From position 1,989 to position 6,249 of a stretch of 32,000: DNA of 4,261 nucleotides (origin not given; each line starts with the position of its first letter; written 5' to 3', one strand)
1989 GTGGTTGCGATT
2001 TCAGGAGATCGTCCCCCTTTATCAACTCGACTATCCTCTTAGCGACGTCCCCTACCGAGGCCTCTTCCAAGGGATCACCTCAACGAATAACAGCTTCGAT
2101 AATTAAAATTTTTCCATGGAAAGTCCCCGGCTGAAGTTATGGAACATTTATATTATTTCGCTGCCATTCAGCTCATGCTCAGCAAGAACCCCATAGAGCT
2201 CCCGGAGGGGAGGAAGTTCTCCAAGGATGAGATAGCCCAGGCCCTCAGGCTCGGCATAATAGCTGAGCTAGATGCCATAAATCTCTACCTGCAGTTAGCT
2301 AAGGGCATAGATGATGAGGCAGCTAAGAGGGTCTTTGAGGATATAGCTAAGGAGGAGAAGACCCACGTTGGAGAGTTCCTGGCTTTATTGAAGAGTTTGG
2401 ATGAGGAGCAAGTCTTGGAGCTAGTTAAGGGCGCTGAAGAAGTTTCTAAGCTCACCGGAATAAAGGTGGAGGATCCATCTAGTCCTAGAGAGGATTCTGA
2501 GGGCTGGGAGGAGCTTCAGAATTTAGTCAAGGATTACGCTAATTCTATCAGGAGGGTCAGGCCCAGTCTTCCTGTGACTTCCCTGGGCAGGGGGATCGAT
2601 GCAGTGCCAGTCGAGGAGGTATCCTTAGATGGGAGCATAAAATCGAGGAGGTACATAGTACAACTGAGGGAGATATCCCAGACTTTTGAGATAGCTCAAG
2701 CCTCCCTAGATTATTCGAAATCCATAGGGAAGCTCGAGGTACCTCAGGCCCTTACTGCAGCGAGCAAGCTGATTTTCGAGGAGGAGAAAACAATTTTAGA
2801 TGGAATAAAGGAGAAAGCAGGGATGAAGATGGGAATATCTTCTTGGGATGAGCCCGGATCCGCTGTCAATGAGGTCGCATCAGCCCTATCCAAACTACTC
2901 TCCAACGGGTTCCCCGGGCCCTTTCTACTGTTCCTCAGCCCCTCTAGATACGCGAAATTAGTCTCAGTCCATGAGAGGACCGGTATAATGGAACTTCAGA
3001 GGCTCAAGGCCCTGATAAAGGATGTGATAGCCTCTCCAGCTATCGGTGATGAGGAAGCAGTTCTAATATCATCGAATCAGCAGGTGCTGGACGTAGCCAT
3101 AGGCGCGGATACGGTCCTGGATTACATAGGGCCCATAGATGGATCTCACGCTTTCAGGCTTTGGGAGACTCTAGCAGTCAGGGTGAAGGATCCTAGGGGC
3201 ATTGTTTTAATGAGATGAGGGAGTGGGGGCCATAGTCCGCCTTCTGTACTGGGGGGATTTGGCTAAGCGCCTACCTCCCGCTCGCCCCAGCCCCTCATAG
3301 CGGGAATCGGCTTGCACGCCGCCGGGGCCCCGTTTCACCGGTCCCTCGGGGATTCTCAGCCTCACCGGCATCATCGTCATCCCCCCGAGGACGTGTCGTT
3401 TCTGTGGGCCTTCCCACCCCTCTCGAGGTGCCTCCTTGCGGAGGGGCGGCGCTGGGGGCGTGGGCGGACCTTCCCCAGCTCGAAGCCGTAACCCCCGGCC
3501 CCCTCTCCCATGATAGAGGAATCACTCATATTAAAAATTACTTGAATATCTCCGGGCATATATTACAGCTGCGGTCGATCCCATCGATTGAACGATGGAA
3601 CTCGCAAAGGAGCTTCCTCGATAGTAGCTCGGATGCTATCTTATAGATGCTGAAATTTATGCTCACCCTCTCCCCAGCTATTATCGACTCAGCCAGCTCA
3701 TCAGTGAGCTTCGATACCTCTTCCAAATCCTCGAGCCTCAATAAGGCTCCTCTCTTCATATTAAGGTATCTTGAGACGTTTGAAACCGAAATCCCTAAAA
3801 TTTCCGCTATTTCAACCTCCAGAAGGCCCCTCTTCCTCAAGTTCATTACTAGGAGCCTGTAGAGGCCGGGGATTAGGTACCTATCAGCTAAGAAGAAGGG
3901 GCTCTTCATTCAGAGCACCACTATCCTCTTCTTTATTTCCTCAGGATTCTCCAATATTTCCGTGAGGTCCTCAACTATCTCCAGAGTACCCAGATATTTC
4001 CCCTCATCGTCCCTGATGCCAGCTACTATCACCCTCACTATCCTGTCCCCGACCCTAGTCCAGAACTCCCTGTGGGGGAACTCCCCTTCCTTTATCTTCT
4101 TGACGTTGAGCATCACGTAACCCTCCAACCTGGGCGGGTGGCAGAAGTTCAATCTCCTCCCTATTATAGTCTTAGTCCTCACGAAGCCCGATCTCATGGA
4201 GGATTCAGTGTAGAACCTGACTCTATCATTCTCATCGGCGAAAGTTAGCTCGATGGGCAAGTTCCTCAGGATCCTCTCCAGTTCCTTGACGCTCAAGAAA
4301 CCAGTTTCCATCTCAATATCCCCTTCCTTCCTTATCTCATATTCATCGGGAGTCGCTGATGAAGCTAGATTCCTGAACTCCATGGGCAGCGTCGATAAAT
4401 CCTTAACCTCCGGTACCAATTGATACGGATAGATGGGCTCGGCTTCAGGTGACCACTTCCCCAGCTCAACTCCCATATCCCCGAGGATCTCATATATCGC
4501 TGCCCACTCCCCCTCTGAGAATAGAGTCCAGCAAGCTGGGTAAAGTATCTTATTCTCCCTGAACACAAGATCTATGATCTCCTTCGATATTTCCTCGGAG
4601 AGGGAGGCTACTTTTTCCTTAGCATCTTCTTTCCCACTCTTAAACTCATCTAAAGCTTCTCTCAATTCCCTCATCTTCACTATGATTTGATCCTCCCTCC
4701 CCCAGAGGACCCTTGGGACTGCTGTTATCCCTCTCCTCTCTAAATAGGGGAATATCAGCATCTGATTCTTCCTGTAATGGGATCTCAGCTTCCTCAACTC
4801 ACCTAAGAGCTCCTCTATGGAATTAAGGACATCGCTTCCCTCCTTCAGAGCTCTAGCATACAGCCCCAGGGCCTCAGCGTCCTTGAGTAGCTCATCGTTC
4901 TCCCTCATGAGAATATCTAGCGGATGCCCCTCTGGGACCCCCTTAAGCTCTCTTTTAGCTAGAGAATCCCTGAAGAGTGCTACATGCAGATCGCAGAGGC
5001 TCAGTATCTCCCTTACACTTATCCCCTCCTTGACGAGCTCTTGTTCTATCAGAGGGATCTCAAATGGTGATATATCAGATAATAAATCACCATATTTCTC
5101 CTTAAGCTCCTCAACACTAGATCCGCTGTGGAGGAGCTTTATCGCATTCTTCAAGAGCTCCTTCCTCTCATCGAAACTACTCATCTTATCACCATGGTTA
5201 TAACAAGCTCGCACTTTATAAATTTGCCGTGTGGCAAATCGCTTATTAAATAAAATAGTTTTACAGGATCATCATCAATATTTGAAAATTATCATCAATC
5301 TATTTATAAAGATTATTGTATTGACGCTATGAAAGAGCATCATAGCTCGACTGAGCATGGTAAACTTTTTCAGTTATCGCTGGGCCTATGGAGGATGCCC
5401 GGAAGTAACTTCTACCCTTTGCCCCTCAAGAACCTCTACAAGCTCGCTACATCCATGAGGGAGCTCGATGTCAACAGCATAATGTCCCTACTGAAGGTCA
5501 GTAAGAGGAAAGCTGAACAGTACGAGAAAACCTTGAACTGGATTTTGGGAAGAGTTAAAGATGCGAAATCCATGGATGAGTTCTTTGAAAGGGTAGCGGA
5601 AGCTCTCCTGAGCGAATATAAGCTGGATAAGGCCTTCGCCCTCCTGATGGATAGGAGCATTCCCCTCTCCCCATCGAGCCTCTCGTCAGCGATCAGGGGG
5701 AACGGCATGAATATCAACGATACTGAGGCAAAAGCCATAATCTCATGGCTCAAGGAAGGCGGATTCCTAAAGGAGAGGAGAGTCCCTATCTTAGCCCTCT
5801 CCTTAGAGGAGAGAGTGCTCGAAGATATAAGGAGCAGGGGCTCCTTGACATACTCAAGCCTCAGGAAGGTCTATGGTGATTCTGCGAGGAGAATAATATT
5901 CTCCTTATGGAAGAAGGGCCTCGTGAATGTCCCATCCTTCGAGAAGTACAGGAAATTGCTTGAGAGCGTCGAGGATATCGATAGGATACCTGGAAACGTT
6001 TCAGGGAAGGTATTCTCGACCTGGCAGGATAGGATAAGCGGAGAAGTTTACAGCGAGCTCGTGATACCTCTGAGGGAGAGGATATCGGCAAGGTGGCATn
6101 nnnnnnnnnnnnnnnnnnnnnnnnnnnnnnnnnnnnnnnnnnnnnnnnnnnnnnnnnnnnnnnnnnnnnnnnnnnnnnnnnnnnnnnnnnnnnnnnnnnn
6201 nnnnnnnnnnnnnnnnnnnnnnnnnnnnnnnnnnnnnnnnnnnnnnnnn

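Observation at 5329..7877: Candidate undescribed two-gene module: wHTH-rich protein plus AAA+ ATPase fused to a PD-(D/E)xK-like nuclease core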

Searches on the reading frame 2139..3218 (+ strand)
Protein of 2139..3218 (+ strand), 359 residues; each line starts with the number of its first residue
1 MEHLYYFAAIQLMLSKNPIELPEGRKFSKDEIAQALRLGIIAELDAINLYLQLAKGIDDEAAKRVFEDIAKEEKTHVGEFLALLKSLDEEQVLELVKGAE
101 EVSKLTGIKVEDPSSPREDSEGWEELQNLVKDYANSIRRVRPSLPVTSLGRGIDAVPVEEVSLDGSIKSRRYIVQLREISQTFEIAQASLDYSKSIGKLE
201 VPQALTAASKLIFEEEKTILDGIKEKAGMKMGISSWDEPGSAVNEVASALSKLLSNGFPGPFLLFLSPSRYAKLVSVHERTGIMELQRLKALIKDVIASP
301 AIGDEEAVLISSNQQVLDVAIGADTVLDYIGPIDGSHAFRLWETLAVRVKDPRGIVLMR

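Call 17: search_protein_families(library=pfam, proteins=[window:2139-3218:+], max_evalue=0.00001)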
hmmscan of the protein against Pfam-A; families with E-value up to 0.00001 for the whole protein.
window:2139-3218:+ (359 aa): 2 families
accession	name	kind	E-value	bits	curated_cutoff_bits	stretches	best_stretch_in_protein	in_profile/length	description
PF04454.18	Linocin_M18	-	6.8e-29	101.3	24.3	1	120-346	13-253/253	Encapsulating protein for peroxidase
PF02915.23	Rubrerythrin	-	1.7e-07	32.2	22.8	1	36-96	3-65/137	Rubrerythrin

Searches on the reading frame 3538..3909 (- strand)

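Call 3: search_protein_families(library=pfam, proteins=[window:3538-3909:-], max_evalue=1)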
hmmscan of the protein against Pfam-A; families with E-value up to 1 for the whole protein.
window:3538-3909:- (123 aa): 18 families
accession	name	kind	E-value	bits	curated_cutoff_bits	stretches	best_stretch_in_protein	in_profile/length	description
PF01381.28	HTH_3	-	0.0016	18.8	23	1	24-53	4-34/55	Helix-turn-helix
PF01022.26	HTH_5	-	0.0018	18.6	22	1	33-50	20-37/47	Bacterial regulatory protein, arsR family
PF08281.18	Sigma70_r4_2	-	0.0022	18.1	25.7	1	33-49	31-47/54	Sigma-70, region 4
PF13412.12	HTH_24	-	0.003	17.5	21.9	1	33-50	22-39/48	Winged helix-turn-helix DNA-binding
PF13384.12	HTH_23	-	0.004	17.4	24.6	1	18-50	7-39/50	Homeodomain-like domain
PF10078.15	DUF2316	-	0.013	16.2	26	1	21-88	16-77/89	Uncharacterized protein conserved in bacteria (DUF2316)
PF07638.17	Sigma70_ECF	-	0.045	14.1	21.1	1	27-55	150-178/185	ECF sigma factor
PF02796.21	HTH_7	-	0.046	14.3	23.8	1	23-50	16-43/45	Helix-turn-helix domain of resolvase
PF20432.4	Xre-like-HTH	-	0.048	14.4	25.8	1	33-66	28-59/63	Antitoxin Xre-like helix-turn-helix domain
PF00356.27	LacI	-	0.051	13.8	27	1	33-52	4-23/46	Bacterial regulatory proteins, lacI family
PF09339.16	HTH_IclR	-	0.062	13.5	22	1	33-50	23-40/52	IclR helix-turn-helix domain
PF08667.16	BetR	-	0.071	13.6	21.6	1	33-77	27-69/148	BetR domain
PF04539.22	Sigma70_r3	-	0.073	13.6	25.3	1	33-55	25-47/78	Sigma-70 region 3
PF04545.22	Sigma70_r4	-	0.088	12.8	24.1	1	33-47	25-39/50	Sigma-70, region 4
PF12728.13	HTH_17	-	0.11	13.2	27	1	33-50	6-23/51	Helix-turn-helix domain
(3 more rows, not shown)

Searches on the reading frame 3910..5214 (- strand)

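Call 3: search_protein_families(library=pfam, proteins=[window:3910-5214:-], max_evalue=1)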
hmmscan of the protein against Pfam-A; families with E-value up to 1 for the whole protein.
window:3910-5214:- (434 aa): 6 families
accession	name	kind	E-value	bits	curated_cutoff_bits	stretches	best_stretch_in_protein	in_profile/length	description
PF04282.18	DUF438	-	2e-23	82.5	25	1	21-86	1-66/67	Family of unknown function (DUF438)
PF13596.12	PAS_10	-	3.4e-19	69.9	22.1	1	312-418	1-106/106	PAS domain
PF01814.28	Hemerythrin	-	8.6e-14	52.5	25.3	1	97-228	1-127/127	Hemerythrin HHE cation binding domain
PF08448.16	PAS_4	-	0.00014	22.5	23.1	1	317-419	2-107/110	PAS fold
PF10975.14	DUF2802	-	0.00091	19.8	33.5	0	14-40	26-52/68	Protein of unknown function (DUF2802)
PF13426.13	PAS_9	-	0.11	13.3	27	1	374-419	53-103/103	PAS domain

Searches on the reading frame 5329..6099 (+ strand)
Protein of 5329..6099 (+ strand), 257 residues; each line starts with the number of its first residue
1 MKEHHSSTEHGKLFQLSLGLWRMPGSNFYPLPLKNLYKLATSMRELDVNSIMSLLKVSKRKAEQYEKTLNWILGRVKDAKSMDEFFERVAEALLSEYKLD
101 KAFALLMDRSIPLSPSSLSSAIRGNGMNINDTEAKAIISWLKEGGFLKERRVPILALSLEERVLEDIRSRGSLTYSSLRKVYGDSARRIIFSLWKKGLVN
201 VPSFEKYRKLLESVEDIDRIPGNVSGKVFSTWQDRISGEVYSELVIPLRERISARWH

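Call 3: search_protein_families(library=pfam, proteins=[window:5329-6099:+], max_evalue=1)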
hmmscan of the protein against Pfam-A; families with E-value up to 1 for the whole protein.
window:5329-6099:+ (257 aa): 1 family
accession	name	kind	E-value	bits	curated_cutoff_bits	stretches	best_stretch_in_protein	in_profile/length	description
PF17727.6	CtsR_C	-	0.046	14.4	23.8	1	127-165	15-53/72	CtsR C-terminal dimerization domain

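Call 4: search_protein_families(library=padloc, proteins=[window:5329-6099:+], max_evalue=1)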
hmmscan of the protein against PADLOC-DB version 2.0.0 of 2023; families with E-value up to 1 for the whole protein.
window:5329-6099:+ (257 aa): 0 families

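Call 5: search_protein_families(library=ncbifam, proteins=[window:5329-6099:+], max_evalue=1)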
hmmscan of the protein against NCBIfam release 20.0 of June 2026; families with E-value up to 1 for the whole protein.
window:5329-6099:+ (257 aa): 2 families
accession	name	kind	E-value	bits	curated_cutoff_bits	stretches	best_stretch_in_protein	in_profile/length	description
TIGR02131.1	phaP_Bmeg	equivalog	0.17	11.9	109.3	1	39-99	97-154/165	polyhydroxyalkanoic acid inclusion protein PhaP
NF040637.1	CatA_like_2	equivalog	0.19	11.4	250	1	40-94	25-74/203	CatA-like O-acetyltransferase, family 2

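Call 7: find_homologous_proteins(query=window:5329-6099:+, max_evalue=0.001)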
Query window:5329-6099:+ (257 aa): 18 proteins with E <= 0.001 among 954 candidates.
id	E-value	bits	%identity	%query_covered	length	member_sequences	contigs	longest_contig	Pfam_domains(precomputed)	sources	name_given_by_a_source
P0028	1.0e-144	498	99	91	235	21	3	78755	-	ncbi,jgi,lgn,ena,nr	ncbi:hypothetical protein [Candidatus Korarchaeum cryptofilum]|jgi:hypothetical protein|nr:hypotheti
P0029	3.1e-133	461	89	91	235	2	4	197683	-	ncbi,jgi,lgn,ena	-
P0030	2.1e-129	448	87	91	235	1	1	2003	-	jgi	-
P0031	1.8e-128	445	86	91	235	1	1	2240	-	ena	-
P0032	1.9e-128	445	86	91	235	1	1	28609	-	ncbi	-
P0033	6.8e-128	443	86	91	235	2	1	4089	-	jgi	-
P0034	3.9e-119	415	80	91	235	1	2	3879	-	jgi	jgi:hypothetical protein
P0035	8.3e-114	397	76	91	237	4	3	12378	-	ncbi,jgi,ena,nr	ncbi:MAG: hypothetical protein C0200_05555 [Thermoproteota archaeon]|nr:MAG: hypothetical protein C0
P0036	4.5e-88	313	59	91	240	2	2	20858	-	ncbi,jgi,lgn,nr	ncbi:MAG: hypothetical protein BA066_03395 [Candidatus Korarchaeota archaeon NZ13-K]|nr:MAG: hypothe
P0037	3.8e-82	294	57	91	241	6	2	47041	-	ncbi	ncbi:MAG: hypothetical protein QXU23_03930 [Candidatus Korarchaeum sp.]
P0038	7.6e-82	293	56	91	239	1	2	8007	-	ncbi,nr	ncbi:MAG: hypothetical protein NZ992_01375 [Candidatus Korarchaeum sp.]|nr:hypothetical protein [Can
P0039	4.7e-79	283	56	91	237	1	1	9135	-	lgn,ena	-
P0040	5.1e-77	277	54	91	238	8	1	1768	-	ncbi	-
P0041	1.3e-74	269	53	91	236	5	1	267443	-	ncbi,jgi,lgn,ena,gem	-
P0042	7.1e-74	266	51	91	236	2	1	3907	-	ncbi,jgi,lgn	-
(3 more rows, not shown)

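Call 30: predict_structure(alignment_id=A2)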
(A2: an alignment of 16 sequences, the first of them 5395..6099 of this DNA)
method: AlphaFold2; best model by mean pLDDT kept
length: 235 residues; sequences in the alignment: 16
mean_pLDDT: 88.8   pTM: 0.71
mean pLDDT of the five models: 88.8, 88.5, 86.4, 84.8, 82.6
residues with pLDDT >= 90: 141; 70-90: 84; 50-70: 7; < 50: 3
segments of 3 or more residues with pLDDT < 50: none
pLDDT, mean of each block of 10 residues (from residue 1): 82 93 88 94 95 86 92 92 85 93 93 94 73 77 87 92 92 93 90 88 86 90 93 74
secondary structure, 60 per line:
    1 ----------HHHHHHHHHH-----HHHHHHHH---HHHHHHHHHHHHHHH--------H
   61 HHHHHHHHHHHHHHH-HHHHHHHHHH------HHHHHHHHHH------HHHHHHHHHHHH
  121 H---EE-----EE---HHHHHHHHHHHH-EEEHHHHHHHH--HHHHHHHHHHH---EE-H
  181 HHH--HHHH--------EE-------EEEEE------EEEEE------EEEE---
elements in order: H11-20 H26-33 H37-51 H60-75 H77-86 H93-102 H109-121 H137-148 E150-152 H153-160 H163-173 H180-183 H186-189 E207-211 E218-222 E229-232

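Call 34: fold_search(model_id=the predicted structure, library=pdb)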
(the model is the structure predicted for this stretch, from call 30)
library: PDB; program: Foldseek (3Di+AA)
matches with E <= 10: 257; with E <= 0.001: 0
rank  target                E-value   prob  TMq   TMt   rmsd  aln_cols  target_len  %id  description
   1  3hrs_A                3.1e-02  0.41  0.20  0.21  15.0       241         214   15  Crystal Structure of the Manganese-activated Repressor ScaR: apo form (released 2009-06-23)
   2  3hrt_A                4.8e-02  0.33  0.20  0.21  15.1       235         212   15  Crystal Structure of ScaR with bound Cd2+ (released 2009-06-23)
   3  2fna_A                1.3e-01  0.44  0.20  0.14  13.4       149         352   11  Crystal structure of an archaeal aaa+ atpase (sso1545) from sulfolobus solfataricus p2 at 2.00 A resolution (released 2006-02-07)
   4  3hru_A                1.3e-01  0.21  0.20  0.21  14.8       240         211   14  Crystal Structure of ScaR with bound Zn2+ (released 2009-06-23)
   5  3w6j_F                1.4e-01  0.23  0.16  0.21  15.4       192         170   15  Crystal structure of ScpAB core complex (released 2013-04-24)
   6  7z1l_O                1.4e-01  0.23  0.20  0.09  15.6       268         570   13  Structure of yeast RNA Polymerase III Pre-Termination Complex (PTC) (released 2022-08-31)
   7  3w6j_C                1.7e-01  0.28  0.18  0.23  14.7       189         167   15  Crystal structure of ScpAB core complex (released 2013-04-24)
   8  8pvt_A                3.2e-01  0.30  0.19  0.26   9.9       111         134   23  Manganese-dependent transcriptional repressor DR2539 complexed with cadmium (SAD 7 keV) (released 2024-05-08)
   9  7z1o_O                3.5e-01  0.15  0.20  0.09  15.6       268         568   12  Structure of yeast RNA Polymerase III PTC + NTPs (released 2022-08-31)
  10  2z99                  5.4e-01  0.12  0.15  0.21  20.7       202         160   13  Crystal Structure of ScpB from Mycobacterium tuberculosis (released 2007-10-09)
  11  7y3h                  6.0e-01  0.16  0.22  0.14  14.0       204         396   18  Crystal Structure of Diels-Alderase ApiI in complex with SAM and product (released 2023-06-14)
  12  6o5c_A                6.3e-01  0.10  0.19  0.20  16.0       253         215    8  X-ray crystal structure of metal-dependent transcriptional regulator MtsR (released 2019-06-12)
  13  5cvi_A                6.7e-01  0.11  0.20  0.22  15.3       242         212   15  Structure of the manganese regulator SloR (released 2015-08-12)
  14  2xub                  7.8e-01  0.11  0.22  0.15  13.4       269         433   10  Human RPC62 subunit structure (released 2011-03-02)
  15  3ppb_A                9.2e-01  0.08  0.15  0.18  17.8       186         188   14  Crystal structure of a putative tetR family transcription regulator (Shew_3104) from SHEWANELLA SP. PV-4 at 2.10 A res (released 2010-12-29)
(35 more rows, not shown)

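Call 65: find_homologous_proteins(query=A7, max_evalue=0.001)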
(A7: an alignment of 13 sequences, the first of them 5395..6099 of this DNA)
Query A7 (13 sequences) (235 aa, profile of the alignment): 21 proteins with E <= 0.001 among 8000 candidates.
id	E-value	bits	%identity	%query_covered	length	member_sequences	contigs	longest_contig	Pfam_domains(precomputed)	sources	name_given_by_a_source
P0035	4.6e-98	345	76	100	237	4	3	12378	-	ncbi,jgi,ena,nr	ncbi:MAG: hypothetical protein C0200_05555 [Thermoproteota archaeon]|nr:MAG: hypothetical protein C0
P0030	3.1e-97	343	87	100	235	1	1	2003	-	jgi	-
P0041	7.4e-97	341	53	100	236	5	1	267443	-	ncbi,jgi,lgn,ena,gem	-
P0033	1.0e-96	341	86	100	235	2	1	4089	-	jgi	-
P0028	1.1e-96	341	99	100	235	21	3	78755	-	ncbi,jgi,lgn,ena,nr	ncbi:hypothetical protein [Candidatus Korarchaeum cryptofilum]|jgi:hypothetical protein|nr:hypotheti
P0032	1.4e-96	340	86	100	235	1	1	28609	-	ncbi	-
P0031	3.0e-96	339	86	100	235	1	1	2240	-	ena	-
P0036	2.5e-95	336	59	100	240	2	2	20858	-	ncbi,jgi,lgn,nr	ncbi:MAG: hypothetical protein BA066_03395 [Candidatus Korarchaeota archaeon NZ13-K]|nr:MAG: hypothe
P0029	1.8e-94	334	89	100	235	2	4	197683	-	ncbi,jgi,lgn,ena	-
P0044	2.7e-94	333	51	100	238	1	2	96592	-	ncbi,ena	-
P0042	1.7e-93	330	51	100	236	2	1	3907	-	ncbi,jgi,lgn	-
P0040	8.5e-91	322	54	100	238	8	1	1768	-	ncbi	-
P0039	1.4e-90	321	56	100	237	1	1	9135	-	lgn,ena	-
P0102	1.0e-88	315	55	100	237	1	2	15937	-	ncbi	-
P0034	1.3e-88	314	80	100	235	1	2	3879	-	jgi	jgi:hypothetical protein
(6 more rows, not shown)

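Call 90: search_protein_families(library=phrogs, proteins=[window:5395-6099:+], max_evalue=0.01)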
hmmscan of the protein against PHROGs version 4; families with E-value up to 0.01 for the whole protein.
window:5395-6099:+ (235 aa): 1 family
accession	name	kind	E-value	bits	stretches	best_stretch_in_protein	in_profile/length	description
phrog_3360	-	unknown function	0.00063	20.6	1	7-57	86-136/162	-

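Call 91: search_solved_structures(query=A7, max_evalue=1)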
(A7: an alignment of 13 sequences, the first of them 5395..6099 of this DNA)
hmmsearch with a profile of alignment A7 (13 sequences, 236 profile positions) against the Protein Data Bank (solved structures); distinct sequences matched with E-value up to 1: 9.
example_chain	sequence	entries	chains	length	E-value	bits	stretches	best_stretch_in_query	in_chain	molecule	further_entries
2nsa_A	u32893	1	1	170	0.00048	22.8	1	54-146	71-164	Trigger factor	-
4dhd_A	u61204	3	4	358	0.014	18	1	138-208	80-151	Polyprenyl synthetase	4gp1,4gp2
5a1q_A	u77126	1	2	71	0.027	17.1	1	76-128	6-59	AF1502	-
6wxo_A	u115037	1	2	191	0.064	15.8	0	99-149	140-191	TFD-HE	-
6j5i_d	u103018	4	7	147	0.63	12.6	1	7-61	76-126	ATP synthase subunit d, mitochondrial | ATP synthase peripheral stalk subunit d, mitochondrial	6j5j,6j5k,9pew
6zna_Ad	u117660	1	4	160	0.76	12.3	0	7-61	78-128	ATP synthase subunit d, mitochondrial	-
6zmr_d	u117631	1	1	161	0.77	12.3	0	7-61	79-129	ATP synthase subunit d, mitochondrial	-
9bxu_d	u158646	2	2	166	0.78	12.3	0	7-61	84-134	ATP synthase subunit d, mitochondrial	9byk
9pex_M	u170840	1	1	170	0.8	12.2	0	7-61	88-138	ATP synthase peripheral stalk subunit d, mitochondrial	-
